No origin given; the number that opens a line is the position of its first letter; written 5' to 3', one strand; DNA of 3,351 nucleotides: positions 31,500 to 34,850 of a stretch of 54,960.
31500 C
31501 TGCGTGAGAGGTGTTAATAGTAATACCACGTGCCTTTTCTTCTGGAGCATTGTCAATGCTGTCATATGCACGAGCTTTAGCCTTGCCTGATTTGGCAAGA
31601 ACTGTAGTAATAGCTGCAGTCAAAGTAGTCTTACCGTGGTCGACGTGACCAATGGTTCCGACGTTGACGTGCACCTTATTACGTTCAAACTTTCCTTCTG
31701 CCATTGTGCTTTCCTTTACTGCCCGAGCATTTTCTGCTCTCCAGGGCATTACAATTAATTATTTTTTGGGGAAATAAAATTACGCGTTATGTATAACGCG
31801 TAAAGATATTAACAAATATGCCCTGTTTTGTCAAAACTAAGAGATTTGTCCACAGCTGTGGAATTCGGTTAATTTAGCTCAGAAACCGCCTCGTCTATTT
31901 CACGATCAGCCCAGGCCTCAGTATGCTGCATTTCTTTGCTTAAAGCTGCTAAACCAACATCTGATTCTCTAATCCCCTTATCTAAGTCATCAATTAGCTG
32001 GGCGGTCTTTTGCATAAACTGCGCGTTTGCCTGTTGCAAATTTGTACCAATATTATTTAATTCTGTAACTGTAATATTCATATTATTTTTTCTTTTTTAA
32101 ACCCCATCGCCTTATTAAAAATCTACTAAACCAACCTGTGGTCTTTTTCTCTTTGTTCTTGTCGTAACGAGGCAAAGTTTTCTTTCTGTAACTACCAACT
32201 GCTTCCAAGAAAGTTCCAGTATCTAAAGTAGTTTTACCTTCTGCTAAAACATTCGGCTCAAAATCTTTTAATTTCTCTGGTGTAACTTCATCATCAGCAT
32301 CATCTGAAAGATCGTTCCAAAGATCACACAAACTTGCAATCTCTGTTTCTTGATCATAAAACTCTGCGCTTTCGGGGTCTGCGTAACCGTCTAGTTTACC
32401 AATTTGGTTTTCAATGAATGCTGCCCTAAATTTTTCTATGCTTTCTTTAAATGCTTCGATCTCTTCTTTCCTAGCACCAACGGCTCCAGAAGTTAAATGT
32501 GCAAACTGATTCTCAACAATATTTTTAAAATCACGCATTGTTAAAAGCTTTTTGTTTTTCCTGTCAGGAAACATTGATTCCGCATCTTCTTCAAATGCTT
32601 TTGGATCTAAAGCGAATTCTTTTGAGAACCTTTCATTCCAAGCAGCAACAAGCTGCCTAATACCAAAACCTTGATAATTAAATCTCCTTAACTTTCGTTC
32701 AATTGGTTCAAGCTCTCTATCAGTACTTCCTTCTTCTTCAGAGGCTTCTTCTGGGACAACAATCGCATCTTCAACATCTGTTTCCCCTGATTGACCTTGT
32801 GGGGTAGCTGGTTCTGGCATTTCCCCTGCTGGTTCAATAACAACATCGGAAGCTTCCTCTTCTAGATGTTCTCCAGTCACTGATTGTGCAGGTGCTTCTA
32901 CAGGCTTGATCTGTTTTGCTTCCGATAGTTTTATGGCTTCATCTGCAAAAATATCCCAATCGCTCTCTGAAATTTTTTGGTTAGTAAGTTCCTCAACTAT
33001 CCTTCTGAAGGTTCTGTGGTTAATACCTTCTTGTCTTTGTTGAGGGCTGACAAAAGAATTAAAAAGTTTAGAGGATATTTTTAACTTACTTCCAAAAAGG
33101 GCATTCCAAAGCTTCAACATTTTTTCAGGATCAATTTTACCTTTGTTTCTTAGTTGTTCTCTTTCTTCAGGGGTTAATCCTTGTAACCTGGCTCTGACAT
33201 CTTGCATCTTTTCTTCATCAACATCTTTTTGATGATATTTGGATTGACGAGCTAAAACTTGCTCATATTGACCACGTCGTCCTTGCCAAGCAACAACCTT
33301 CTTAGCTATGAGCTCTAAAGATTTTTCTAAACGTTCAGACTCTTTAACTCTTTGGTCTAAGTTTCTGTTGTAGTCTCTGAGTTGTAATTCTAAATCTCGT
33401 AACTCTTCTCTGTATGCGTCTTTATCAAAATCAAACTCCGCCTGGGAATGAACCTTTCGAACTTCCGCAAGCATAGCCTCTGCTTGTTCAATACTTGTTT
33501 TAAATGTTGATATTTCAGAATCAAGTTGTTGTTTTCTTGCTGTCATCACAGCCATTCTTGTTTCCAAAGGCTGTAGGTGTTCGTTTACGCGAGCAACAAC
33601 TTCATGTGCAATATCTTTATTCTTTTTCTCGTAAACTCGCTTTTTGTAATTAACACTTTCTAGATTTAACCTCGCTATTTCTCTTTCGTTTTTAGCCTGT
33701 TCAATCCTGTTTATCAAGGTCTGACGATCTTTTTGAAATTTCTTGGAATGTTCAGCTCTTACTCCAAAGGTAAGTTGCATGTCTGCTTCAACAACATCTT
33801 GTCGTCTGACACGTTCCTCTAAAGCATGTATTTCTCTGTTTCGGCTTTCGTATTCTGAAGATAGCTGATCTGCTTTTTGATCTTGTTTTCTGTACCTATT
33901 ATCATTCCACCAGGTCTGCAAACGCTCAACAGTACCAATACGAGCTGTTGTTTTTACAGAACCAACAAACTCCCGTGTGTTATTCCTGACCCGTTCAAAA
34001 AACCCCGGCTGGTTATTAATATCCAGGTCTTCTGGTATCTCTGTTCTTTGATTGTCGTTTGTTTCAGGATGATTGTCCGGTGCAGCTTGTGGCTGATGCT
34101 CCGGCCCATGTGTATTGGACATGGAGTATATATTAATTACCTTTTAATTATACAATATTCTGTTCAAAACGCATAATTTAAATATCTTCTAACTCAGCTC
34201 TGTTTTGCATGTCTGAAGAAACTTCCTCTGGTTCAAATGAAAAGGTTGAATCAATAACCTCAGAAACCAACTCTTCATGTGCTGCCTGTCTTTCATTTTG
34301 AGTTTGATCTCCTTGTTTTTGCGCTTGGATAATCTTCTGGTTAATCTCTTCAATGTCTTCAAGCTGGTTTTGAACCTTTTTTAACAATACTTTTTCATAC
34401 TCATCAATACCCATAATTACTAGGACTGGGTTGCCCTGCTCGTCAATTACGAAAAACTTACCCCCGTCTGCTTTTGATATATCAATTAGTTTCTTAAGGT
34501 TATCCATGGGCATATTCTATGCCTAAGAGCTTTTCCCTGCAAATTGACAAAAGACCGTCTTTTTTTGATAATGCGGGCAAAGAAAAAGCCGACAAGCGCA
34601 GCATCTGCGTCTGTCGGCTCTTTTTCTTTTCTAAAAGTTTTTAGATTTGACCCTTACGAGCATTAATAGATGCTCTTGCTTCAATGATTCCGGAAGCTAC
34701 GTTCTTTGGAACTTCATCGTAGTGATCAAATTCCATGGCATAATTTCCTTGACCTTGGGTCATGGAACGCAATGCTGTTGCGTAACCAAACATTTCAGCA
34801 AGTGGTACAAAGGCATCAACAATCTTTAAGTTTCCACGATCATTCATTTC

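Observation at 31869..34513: Orphan three-gene cassette splits fusA from tuf inside the otherwise canonical str operon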

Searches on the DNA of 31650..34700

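Call 77: search_rna_families(source=window, start=31650, end=34700, threshold=evalue, max_evalue=5)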
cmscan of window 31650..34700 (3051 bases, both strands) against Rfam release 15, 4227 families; matches with E-value up to 5: 6.
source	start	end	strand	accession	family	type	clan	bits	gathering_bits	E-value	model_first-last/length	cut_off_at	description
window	34581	34627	-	RF03623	mir-1252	Gene; miRNA;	-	23.3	70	0.97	1-65/65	no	mir-1252 microRNA precursor family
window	31702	31816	+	RF00121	MicC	Gene; sRNA;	-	22.7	90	2.9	1-123/123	no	MicC RNA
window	34577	34660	-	RF02074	STnc240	Gene; sRNA;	-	22.6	55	3.8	1-77/77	no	Enterobacterial sRNA STnc240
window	34575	34633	-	RF02006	mir-1253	Gene; miRNA;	-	20.3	103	1.2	1-94/94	no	mir-1253 microRNA precursor family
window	33473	33554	-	RF01426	snoR126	Gene; snRNA; snoRNA; CD-box;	-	19.9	39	2.9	1-101/101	no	small nucleolar RNA snoR126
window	31776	31850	-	RF01468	rli32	Gene; sRNA;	-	16.6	100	3.1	1-147/147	no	Listeria sRNA rli32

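Call 103: search_with_rna_model(model_id=R1, source=window, start=31650, end=31900, filters=off, max_evalue=10, show_alignments=1)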
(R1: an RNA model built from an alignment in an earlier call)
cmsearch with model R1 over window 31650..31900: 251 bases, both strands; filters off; matches with E-value up to 10: 5.
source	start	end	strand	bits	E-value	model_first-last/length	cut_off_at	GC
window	31720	31748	-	13.3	0.00069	1-86/86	no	0.59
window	31720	31748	+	4.4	0.37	1-86/86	no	0.59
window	31779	31804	-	4.2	0.44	42-67/86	no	0.35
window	31779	31804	+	4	0.48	42-67/86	no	0.35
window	31819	31871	+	3.7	0.62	1-86/86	no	0.42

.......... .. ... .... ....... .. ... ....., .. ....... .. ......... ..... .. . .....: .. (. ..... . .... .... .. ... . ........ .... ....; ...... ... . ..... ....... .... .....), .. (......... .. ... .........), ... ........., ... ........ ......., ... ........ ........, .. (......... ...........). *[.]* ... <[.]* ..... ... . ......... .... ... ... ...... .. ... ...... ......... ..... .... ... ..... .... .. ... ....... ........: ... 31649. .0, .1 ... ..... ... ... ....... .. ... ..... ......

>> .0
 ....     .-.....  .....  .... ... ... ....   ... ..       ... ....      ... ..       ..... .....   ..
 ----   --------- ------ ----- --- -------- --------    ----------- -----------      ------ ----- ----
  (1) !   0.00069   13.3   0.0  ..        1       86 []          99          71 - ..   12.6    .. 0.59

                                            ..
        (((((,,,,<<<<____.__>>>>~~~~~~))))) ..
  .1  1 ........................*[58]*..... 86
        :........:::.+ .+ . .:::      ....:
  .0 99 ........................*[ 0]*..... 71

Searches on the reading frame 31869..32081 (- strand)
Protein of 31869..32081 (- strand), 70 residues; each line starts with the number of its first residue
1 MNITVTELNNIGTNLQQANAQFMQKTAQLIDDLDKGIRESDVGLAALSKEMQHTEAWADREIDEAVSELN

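Call 3: search_protein_families(library=pfam, proteins=[window:31869-32081:-], max_evalue=1)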
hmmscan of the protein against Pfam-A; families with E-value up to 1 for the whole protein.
window:31869-32081:- (70 aa): 2 families
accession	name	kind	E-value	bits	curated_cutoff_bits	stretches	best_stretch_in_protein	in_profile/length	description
PF13676.11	TIR_2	-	0.0056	17.6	28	1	14-67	19-77/122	TIR domain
PF01582.25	TIR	-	0.15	12.2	21.3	1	25-66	41-81/179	TIR domain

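Call 4: search_protein_families(library=ncbifam, proteins=[window:31869-32081:-], max_evalue=1)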
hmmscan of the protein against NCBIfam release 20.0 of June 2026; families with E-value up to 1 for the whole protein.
window:31869-32081:- (70 aa): 2 families
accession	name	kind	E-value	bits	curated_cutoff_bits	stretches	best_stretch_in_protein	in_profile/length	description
NF047516.1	LA_3659_fam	equivalog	0.0082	15.7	36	1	5-67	98-159/221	LA_3659 family protein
NF047514.1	SpiroCoCo_N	equivalog_domain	0.0082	15.7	75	1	5-67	98-159/221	SpiroCoCo family coiled-coil protein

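Call 64: search_protein_families(library=padloc, proteins=[window:31869-32081:-], max_evalue=0.1)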
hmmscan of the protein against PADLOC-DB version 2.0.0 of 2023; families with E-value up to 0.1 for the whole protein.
window:31869-32081:- (70 aa): 0 families

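Call 65: search_protein_families(library=phrogs, proteins=[window:31869-32081:-], max_evalue=0.1)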
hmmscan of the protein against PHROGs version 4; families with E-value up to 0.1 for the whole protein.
window:31869-32081:- (70 aa): 1 family
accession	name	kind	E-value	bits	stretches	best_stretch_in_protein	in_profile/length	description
phrog_20524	-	unknown function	0.04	15.4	0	15-40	23-48/61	-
